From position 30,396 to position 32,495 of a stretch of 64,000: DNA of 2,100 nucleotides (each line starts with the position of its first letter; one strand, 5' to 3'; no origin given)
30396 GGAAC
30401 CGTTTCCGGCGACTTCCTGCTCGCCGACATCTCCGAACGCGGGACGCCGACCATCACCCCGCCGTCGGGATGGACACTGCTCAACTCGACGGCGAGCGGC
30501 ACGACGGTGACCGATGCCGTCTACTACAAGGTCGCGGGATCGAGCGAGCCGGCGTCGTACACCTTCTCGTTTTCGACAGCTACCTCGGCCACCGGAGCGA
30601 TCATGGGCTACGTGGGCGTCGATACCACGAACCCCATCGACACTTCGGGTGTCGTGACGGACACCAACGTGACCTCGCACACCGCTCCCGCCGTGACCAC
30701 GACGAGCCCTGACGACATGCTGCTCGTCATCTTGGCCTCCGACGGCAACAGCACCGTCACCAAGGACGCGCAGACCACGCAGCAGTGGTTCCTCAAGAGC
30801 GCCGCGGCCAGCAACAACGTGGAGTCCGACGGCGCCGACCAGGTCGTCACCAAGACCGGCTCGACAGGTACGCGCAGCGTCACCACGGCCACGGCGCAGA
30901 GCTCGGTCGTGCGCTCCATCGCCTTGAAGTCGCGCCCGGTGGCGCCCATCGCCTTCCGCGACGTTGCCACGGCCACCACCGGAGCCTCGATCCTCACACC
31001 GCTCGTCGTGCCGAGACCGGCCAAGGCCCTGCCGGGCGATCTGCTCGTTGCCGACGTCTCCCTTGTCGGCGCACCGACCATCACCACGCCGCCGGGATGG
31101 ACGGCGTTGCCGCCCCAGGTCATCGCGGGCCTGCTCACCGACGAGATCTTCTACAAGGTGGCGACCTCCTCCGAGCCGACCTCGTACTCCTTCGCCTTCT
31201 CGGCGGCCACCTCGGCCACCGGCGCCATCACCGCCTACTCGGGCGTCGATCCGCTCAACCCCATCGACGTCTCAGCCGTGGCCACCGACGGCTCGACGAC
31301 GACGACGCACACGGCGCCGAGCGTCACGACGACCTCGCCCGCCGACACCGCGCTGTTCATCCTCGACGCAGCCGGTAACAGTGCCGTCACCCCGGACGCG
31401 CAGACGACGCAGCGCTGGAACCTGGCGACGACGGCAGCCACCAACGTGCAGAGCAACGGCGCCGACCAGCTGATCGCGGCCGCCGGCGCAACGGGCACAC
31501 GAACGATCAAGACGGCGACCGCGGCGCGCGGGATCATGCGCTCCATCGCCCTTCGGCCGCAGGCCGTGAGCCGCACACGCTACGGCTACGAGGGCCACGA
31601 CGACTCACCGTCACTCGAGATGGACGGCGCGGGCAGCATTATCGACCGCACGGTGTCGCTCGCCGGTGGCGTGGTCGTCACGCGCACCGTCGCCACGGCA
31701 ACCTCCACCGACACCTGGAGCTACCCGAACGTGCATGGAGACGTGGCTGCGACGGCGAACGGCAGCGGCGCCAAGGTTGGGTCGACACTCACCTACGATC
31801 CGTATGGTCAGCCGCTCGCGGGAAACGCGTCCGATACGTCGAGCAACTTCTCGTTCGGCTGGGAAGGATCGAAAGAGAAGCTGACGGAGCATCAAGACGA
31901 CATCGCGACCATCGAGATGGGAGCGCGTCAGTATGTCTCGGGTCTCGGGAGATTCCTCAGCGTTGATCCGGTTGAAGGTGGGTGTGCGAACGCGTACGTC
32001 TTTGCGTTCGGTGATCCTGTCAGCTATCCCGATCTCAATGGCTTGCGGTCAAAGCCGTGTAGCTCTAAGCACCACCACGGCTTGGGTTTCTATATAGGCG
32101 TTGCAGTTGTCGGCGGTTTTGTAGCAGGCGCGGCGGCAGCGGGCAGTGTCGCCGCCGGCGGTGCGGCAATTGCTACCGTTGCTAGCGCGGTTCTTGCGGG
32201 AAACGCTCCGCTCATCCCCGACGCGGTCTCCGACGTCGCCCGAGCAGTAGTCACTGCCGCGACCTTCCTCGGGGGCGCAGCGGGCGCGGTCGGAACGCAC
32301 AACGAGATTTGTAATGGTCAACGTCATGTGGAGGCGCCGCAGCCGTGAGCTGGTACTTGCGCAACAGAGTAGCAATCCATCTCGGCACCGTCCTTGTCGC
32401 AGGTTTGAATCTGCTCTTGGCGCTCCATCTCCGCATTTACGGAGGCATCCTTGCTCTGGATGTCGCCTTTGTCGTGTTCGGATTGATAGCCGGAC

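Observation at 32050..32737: Gly/Ala-rich hydrophobic C-terminal toxin tip plus polytopic membrane immunity candidate: a membrane-targeting toxin-immunity pair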

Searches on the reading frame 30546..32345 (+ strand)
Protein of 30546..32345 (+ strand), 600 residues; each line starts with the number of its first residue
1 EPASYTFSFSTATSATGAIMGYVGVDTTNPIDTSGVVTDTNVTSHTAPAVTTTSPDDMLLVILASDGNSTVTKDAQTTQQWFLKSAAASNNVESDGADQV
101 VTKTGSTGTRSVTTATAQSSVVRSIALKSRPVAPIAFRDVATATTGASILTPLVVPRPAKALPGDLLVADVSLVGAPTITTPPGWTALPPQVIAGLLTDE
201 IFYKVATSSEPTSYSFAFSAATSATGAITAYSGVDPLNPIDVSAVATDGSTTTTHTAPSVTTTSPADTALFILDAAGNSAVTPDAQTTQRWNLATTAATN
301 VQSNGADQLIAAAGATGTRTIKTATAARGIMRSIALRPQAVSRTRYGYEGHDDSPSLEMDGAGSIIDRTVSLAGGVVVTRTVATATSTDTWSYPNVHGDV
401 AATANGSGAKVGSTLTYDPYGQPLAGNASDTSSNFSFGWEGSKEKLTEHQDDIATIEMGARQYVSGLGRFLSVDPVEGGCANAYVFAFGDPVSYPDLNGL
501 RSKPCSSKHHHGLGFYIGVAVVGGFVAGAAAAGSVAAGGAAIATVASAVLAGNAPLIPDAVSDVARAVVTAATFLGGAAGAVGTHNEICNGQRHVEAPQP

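Call 18: find_related_loci(query=window:30546-32345:+, collection=genome_contigs, flank=6000)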
Query window:30546-32345:+ (600 aa) in genome_contigs; peptide patterns used: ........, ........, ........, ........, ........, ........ (x = any residue, [..] = any of these).
309 stretches matched a pattern, but none encodes a relative of the query by tblastn (E <= 1e-3).
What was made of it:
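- Tried and rejected: A genome_contigs scan with the last 600 aa found no relative, so the source genome is not among the GTDB representatives (call 18).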

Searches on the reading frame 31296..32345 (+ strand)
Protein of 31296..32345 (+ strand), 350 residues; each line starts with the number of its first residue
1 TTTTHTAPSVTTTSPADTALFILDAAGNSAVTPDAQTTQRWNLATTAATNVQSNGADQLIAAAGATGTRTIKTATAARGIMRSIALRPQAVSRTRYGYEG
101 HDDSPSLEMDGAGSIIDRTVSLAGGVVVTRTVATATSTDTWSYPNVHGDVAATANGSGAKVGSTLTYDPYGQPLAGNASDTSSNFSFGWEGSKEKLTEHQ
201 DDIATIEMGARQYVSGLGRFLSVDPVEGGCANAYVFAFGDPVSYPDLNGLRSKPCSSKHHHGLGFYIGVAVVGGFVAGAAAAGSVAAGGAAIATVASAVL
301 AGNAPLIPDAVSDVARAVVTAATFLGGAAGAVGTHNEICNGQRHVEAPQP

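Call 14: search_solved_structures(query=window:31296-32345:+, max_evalue=1, show_alignments=3)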
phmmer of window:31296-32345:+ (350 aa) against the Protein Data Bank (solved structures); distinct sequences matched with E-value up to 1: 0.

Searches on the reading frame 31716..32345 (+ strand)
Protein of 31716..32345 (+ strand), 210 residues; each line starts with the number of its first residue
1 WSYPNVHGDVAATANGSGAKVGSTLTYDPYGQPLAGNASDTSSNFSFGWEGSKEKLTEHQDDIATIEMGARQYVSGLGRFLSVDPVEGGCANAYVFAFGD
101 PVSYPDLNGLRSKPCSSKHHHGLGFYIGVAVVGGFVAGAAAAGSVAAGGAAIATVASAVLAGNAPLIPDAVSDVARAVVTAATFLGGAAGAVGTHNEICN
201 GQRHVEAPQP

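Call 20: find_homologous_proteins(query=window:31716-32345:+, max_evalue=0.001)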
Query window:31716-32345:+ (210 aa): 135 proteins with E <= 0.001 among 8000 candidates; the best 120 are listed.
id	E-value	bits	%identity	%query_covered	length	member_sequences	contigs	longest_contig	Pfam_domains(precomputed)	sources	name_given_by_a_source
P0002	1.9e-51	193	51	95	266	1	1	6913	-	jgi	jgi:RHS repeat-associated protein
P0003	2.6e-41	159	66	52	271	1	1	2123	-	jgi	-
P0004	4.8e-40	155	59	52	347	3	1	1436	-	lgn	-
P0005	2.3e-39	153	64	52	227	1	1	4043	-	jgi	jgi:RHS repeat-associated protein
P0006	3.4e-39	153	61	54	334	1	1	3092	-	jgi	jgi:RHS repeat-associated protein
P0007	2.0e-38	150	64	52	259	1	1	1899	-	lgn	-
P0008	2.8e-38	150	54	74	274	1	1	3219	-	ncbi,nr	ncbi:MAG: hypothetical protein KY454_12945, partial [Actinobacteria bacterium]|nr:hypothetical prote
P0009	1.3e-37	147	66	52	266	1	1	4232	-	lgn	-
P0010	2.0e-37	147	58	59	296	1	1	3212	-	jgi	-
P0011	6.8e-37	145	65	52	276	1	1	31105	PF09056.17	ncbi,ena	-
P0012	1.3e-36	144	60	52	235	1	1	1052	-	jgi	jgi:RHS repeat-associated protein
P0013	2.6e-36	143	63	52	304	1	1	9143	-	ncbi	-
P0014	7.0e-36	142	48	83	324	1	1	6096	-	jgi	jgi:RHS repeat-associated protein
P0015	1.7e-35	140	46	84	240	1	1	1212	-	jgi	jgi:RHS repeat-associated protein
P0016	4.1e-35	139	61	52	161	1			-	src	-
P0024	3.1e-33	133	48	74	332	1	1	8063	-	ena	-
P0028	1.6e-32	131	57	52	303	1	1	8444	-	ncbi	-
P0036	1.2e-30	125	50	71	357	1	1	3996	-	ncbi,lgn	-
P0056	9.0e-27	112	54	52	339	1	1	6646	-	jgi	-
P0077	9.2e-25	105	45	59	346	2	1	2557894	-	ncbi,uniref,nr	ncbi:RHS repeat-associated core domain-containing protein [Protaetiibacter larvae]|uniref:RHS repeat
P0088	5.7e-24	103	47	57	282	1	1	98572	-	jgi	jgi:RHS repeat-associated protein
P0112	2.7e-21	94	46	52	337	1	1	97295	-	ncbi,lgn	-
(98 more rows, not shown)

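Call 22: find_encoding_contigs(protein=P0002, flank=5000, max_places=3)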
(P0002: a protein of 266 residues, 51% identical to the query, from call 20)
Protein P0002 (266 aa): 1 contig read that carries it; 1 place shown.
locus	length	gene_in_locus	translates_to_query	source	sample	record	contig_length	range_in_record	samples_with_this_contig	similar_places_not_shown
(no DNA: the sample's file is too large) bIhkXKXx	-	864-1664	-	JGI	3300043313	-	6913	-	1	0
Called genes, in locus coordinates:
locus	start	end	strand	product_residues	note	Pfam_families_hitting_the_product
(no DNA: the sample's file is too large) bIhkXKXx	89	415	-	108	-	-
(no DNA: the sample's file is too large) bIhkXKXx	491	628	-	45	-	-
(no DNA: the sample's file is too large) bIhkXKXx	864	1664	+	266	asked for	-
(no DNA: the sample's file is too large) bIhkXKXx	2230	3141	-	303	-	PF00535:Glycos_transf_2, PF10111:Glyco_tranf_2_2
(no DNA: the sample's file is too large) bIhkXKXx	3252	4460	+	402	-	-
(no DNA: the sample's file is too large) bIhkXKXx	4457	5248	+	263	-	PF02353:CMAS (weak), PF13489:Methyltransf_23, PF01209:Ubie_methyltran (weak), PF05175:MTS, PF13847:Methyltransf_31, PF08241:Methyltransf_11, PF08242:Methyltransf_12, PF13649:Methyltransf_25, +1 more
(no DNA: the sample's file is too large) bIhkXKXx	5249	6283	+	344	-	PF04007:DUF354, PF13439:Glyco_transf_4 (weak), PF13579:Glyco_trans_4_4 (weak)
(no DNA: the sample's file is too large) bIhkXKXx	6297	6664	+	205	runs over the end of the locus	?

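Call 31: find_encoding_contigs(protein=P0024, flank=3000, max_places=2)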
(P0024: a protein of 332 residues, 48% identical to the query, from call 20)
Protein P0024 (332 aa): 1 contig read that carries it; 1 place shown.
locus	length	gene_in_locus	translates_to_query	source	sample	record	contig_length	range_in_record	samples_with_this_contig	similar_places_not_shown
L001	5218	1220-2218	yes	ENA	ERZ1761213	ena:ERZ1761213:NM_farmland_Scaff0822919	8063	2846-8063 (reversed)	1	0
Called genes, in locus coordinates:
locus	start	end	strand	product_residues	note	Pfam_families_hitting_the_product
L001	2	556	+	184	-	?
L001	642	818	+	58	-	-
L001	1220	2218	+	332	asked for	-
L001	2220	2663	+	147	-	-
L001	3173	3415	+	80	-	-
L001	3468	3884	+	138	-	-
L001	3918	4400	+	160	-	PF06983:3-dmu-9_3-mt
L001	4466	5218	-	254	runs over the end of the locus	PF13489:Methyltransf_23, PF13649:Methyltransf_25 (faint), PF08003:Methyltransf_9 (weak), PF08241:Methyltransf_11, PF08242:Methyltransf_12, PF13847:Methyltransf_31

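Call 32: find_encoding_contigs(protein=P0036, flank=3000, max_places=2)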
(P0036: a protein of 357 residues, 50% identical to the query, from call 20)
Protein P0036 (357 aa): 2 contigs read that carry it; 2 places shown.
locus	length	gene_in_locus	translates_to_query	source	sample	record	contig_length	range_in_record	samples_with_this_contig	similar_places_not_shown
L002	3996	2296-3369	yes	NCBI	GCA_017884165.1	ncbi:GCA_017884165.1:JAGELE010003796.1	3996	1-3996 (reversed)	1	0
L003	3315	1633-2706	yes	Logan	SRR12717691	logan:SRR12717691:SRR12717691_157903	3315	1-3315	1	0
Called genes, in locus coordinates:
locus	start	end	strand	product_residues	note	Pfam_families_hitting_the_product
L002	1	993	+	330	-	?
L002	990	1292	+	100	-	-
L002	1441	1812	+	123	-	-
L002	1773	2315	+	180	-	PF10756:bPH_6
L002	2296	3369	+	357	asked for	-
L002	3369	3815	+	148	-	-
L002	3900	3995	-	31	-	?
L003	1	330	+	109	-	?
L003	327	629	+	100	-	-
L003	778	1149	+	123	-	-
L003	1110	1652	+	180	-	PF10756:bPH_6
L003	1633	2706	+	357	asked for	-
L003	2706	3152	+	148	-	-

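Call 34: find_related_loci(query=P0002, collection=metagenome_contigs, flank=3000)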
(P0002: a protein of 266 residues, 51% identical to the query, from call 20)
Query P0002 (266 aa) in metagenome_contigs; peptide patterns used: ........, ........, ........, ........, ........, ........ (x = any residue, [..] = any of these).
70 stretches matched a pattern; 3 encode a relative of the query (tblastn E <= 1e-3); 3 distinct loci.
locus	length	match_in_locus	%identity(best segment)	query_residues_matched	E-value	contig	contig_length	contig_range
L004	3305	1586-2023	47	4-162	4e-41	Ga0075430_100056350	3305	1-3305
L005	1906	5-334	54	51-159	1e-34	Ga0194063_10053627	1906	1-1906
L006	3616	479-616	40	121-165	8e-7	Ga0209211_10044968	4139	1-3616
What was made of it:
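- Tried and rejected: Its DNA could not be fetched to inspect the 566-bp gap downstream (calls 22, 34).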

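Call 57: find_encoding_contigs(protein=P0077, flank=2500, max_places=1)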
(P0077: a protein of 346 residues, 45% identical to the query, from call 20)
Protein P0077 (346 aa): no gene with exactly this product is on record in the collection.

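Call 58: find_encoding_contigs(protein=P0112, flank=2500, max_places=1)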
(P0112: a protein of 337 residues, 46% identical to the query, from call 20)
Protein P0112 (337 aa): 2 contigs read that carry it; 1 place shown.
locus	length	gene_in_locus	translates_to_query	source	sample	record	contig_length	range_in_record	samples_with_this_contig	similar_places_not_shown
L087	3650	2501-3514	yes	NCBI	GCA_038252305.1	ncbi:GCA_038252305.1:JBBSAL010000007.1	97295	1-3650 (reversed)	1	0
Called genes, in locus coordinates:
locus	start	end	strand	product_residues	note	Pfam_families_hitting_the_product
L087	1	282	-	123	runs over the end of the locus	PF08843:AbiEii (weak)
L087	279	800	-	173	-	PF12844:HTH_19 (weak), PF13560:HTH_31, PF01381:HTH_3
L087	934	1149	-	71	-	PF12728:HTH_17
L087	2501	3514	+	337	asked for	-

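Call 59: find_encoding_contigs(protein=P0088, flank=2500, max_places=1)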
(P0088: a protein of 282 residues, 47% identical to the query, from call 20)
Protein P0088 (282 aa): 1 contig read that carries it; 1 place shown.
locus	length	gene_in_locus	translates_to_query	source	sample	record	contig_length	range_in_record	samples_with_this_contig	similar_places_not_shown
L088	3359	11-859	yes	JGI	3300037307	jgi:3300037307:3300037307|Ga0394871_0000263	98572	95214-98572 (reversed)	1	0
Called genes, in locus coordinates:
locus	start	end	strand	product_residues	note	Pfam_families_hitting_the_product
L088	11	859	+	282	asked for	-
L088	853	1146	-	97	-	-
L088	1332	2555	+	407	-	PF02844:GARS_N, PF01071:GARS_A, PF02843:GARS_C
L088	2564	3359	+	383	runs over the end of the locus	PF22660:RS_preATP-grasp-like, PF02222:ATP-grasp, PF17769:PurK_C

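Call 61: find_encoding_contigs(protein=P0056, flank=2500, max_places=1)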
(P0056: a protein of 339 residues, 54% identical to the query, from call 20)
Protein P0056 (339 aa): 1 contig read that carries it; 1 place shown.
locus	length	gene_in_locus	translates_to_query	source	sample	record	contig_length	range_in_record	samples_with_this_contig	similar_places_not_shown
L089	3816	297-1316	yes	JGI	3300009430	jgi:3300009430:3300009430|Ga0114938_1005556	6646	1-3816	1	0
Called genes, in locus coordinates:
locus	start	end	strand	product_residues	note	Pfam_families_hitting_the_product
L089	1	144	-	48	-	?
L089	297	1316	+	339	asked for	-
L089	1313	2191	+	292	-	-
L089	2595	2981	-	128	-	PF01925:TauE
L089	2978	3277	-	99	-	PF01925:TauE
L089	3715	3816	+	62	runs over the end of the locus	PF00164:Ribosom_S12_S23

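Call 62: find_encoding_contigs(protein=P0028, flank=2500, max_places=1)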
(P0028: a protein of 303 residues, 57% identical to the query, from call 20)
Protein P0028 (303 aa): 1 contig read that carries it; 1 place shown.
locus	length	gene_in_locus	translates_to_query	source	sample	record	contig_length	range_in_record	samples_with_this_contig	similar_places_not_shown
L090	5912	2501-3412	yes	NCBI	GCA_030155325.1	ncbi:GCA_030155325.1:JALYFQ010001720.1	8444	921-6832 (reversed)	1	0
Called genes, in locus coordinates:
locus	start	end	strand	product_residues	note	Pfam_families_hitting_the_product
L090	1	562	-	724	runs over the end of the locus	?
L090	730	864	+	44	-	-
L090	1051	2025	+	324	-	PF13700:DUF4158 (faint), PF13385:Laminin_G_3, PF05593:RHS_repeat (faint)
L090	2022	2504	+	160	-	-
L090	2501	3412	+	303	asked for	-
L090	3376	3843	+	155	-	-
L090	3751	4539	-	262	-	-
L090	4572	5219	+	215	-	PF04471:Mrr_cat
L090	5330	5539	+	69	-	-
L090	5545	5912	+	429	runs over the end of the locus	?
